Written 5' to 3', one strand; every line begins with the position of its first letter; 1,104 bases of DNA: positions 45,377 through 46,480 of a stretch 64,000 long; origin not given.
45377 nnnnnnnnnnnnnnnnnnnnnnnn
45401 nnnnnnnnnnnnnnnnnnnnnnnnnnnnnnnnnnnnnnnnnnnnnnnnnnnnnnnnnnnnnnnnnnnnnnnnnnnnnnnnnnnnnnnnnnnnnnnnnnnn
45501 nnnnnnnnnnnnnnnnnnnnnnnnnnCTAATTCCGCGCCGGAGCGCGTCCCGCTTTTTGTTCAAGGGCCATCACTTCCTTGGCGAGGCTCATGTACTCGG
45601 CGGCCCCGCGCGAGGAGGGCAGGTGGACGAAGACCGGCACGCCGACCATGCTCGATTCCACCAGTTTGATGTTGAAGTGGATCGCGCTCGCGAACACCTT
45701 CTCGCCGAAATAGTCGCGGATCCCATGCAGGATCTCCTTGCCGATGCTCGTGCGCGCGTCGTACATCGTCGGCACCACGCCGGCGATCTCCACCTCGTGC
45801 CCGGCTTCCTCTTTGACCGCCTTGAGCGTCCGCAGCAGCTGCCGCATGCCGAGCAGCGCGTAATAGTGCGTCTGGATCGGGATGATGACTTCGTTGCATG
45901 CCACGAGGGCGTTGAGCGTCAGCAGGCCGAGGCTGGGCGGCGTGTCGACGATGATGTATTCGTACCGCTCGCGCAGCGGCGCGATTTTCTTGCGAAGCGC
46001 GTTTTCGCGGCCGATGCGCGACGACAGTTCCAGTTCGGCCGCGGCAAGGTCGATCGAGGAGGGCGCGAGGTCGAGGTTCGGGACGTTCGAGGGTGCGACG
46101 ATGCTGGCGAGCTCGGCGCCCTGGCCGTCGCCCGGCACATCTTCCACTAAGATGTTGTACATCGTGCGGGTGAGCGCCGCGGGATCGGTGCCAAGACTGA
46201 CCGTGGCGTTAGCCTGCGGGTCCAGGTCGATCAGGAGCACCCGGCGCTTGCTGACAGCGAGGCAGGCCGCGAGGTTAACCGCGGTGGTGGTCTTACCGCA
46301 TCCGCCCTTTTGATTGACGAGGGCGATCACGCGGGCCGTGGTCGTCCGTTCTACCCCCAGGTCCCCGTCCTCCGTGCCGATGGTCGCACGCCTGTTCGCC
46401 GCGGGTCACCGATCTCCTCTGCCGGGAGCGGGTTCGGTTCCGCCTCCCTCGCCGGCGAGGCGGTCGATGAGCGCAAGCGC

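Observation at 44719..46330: Orphan ParA ATPase overlapping a gene for a disordered protein with a ParB-mimicking N-terminal peptide: candidate undescribed positioning system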

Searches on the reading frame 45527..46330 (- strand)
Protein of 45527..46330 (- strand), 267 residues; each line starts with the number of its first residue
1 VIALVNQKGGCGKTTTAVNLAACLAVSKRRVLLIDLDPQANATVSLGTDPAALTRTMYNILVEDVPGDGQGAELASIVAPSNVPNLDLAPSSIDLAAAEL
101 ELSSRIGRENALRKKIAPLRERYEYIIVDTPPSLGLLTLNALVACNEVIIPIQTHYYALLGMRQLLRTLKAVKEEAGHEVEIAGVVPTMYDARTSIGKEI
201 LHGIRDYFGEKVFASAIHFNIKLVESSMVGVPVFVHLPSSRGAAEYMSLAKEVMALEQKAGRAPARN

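Call 3: search_protein_families(library=pfam, proteins=[window:45527-46330:-], max_evalue=1)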
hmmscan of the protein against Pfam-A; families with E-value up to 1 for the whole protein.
window:45527-46330:- (267 aa): 12 families
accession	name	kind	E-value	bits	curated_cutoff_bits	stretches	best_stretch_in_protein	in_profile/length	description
PF13614.12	AAA_31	-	2.7e-57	194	27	1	1-181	3-176/177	AAA domain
PF01656.29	CbiA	-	1.1e-23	84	25.4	1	2-232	1-124/125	CobQ/CobB/MinD/ParA nucleotide binding domain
PF10609.15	ParA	-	1.1e-08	35.3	27.1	2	2-37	6-41/246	NUBPL iron-transfer P-loop NTPase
PF09140.17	MipZ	-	3.2e-08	33.6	20.7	1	2-40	3-41/262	ATPase MipZ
PF00142.24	Fer4_NifH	-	6.5e-08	32.8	25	1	6-46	6-47/271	4Fe-4S iron sulfur cluster binding proteins, NifH/frxC family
PF06564.18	CBP_BcsQ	-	1e-07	32.2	21.3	1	2-156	4-149/234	Cellulose biosynthesis protein BcsQ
PF02374.21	ArsA_ATPase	-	4e-07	30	24.3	1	4-132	5-134/305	Anion-transporting ATPase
PF07015.17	VirC1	-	0.0027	17.5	24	1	2-37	4-39/231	VirC1 protein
PF00448.28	SRP54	-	0.0037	17.4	22.7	1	9-38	10-39/196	SRP54-type protein, GTPase domain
PF13481.12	AAA_25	-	0.011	15.8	27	1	8-59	41-93/195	AAA domain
PF03029.23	ATP_bind_1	-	0.036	14.3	27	1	10-42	6-38/240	Conserved hypothetical ATP binding protein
PF16575.11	CLP1_P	-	0.042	14.1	26.6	1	11-40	5-34/188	mRNA cleavage and polyadenylation factor CLP1 P-loop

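Call 4: search_protein_families(library=ncbifam, proteins=[window:45527-46330:-], max_evalue=1)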
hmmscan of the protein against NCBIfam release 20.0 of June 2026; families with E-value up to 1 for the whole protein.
window:45527-46330:- (267 aa): 37 families (the best 25 are shown)
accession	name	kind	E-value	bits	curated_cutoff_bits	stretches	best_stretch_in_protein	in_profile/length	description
NF041546.1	ParA_partition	equivalog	1.5e-31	109.6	180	2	2-101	2-97/203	ParA family partition ATPase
TIGR03453.1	partition_RepA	equivalog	5.3e-31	107.8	348.45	1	2-216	107-333/387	plasmid partitioning protein RepA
NF041283.1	PrgP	equivalog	2.3e-24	86.2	400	1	2-224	5-229/297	ParA superfamily DNA segregation protein PrgP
NF010443.0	PRK13869.1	subfamily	4e-20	72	446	1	2-210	124-344/405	plasmid-partitioning protein RepA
TIGR03371.1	cellulose_yhjQ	equivalog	2.1e-16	60.2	157.85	2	2-49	4-51/246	cellulose biosynthesis protein BcsQ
NF010259.0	PRK13705.1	equivalog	2.8e-16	59.5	725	1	2-215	109-330/388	plasmid-partitioning protein SopA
TIGR01969.1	minD_arch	subfamily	1.7e-15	56.9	201.75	1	2-259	3-236/251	cell division ATPase MinD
TIGR01968.1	minD_bact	equivalog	5e-12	45.7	212.9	1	2-254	4-237/261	septum site-determining protein MinD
NF033200.1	F430_CfbC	exception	1.9e-09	37.3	402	2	6-47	6-47/260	Ni-sirohydrochlorin a,c-diamide reductive cyclase ATP-dependent reductase subunit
TIGR03018.1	pepcterm_TyrKin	hypoth_equivalog_domain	2.5e-09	36.8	230.65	1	6-144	42-170/207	XrtA-associated tyrosine autokinase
TIGR01287.1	nifH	equivalog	5.5e-09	35.7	394.35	1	7-48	7-48/275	nitrogenase iron protein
TIGR01007.1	eps_fam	subfamily_domain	2.8e-08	33.5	108.05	1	3-152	21-158/204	polysaccharide biosynthesis tyrosine autokinase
NF009701.0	PRK13230.1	subfamily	1.1e-07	31.2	350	1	6-47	7-48/291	nitrogenase reductase-like protein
NF047398.1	AAA_KGGVGR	domain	2.9e-07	31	90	1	2-94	5-102/190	KGGVGR-motif variant AAA ATPase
TIGR00345.1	GET3_arsA_TRC40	subfamily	4.8e-07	29.6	135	1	5-139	2-145/299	TRC40/GET3/ArsA family transport-energizing ATPase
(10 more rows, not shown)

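Call 13: search_solved_structures(query=window:45527-46330:-, max_evalue=1e-20, show_alignments=2)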
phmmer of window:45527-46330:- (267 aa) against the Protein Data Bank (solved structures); distinct sequences matched with E-value up to 1e-20: 7.
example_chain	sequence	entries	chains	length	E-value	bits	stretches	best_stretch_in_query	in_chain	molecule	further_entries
8ray_B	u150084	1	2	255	6.9e-58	199.6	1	2-255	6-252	ParA family protein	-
1wcv_1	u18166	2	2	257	6.4e-52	180.1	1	2-262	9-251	SEGREGATION PROTEIN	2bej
2bek_A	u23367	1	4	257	9.9e-51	176.2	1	2-262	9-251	SEGREGATION PROTEIN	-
4pfs_A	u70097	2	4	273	7e-47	163.6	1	2-262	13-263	Cobyrinic Acid a,c-diamide synthase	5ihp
5if9_A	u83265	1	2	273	7e-47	163.6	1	2-262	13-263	Cobyrinic Acid a,c-diamide synthase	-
6iub_A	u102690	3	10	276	5.6e-45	157.4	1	2-254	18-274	SpoOJ regulator (Soj)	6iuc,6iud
8jmj_A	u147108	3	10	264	6.3e-44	153.9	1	2-254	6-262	SpoOJ regulator (Soj)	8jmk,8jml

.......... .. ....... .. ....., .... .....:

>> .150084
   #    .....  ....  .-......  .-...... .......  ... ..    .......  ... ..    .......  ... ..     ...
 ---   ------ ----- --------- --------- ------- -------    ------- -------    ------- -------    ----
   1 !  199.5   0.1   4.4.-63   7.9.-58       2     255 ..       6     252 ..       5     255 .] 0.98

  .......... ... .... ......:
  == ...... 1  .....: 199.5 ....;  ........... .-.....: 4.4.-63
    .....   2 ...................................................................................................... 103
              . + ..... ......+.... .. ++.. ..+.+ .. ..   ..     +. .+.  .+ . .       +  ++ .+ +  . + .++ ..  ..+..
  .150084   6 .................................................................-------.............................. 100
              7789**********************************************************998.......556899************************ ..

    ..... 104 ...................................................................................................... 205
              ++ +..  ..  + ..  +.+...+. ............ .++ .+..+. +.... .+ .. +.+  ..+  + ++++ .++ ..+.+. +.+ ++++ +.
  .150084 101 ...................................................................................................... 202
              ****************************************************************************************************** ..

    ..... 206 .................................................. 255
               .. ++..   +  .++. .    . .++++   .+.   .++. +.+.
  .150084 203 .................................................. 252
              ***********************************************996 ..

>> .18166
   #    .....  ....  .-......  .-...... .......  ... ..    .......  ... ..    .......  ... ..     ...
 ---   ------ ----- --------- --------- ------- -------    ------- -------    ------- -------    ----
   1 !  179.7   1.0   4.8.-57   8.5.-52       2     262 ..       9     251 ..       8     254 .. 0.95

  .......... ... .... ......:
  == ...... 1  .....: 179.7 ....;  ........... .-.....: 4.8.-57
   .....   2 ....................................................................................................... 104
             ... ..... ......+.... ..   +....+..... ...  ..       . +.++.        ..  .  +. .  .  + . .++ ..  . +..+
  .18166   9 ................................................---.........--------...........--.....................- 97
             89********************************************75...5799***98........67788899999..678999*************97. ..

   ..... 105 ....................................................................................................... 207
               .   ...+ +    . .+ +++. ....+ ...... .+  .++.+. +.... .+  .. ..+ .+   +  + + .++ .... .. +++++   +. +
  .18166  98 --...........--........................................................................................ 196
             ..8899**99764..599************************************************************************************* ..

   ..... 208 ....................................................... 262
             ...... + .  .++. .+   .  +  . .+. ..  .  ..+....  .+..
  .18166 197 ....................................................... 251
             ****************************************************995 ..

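Call 83: search_protein_families(library=padloc, proteins=[window:45527-46330:-], max_evalue=0.01)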
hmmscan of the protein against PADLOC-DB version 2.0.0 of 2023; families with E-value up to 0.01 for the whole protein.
window:45527-46330:- (267 aa): 3 families
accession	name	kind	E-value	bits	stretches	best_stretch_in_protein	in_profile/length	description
PDLC04559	PDC-M28B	-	5.5e-06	23.7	1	4-84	133-213/438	-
PDLC04560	PDC-M28B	-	0.00039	17.9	1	3-82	18-96/327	-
PDLC04140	mad8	-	0.00048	17.7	1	9-87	36-136/314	mads_8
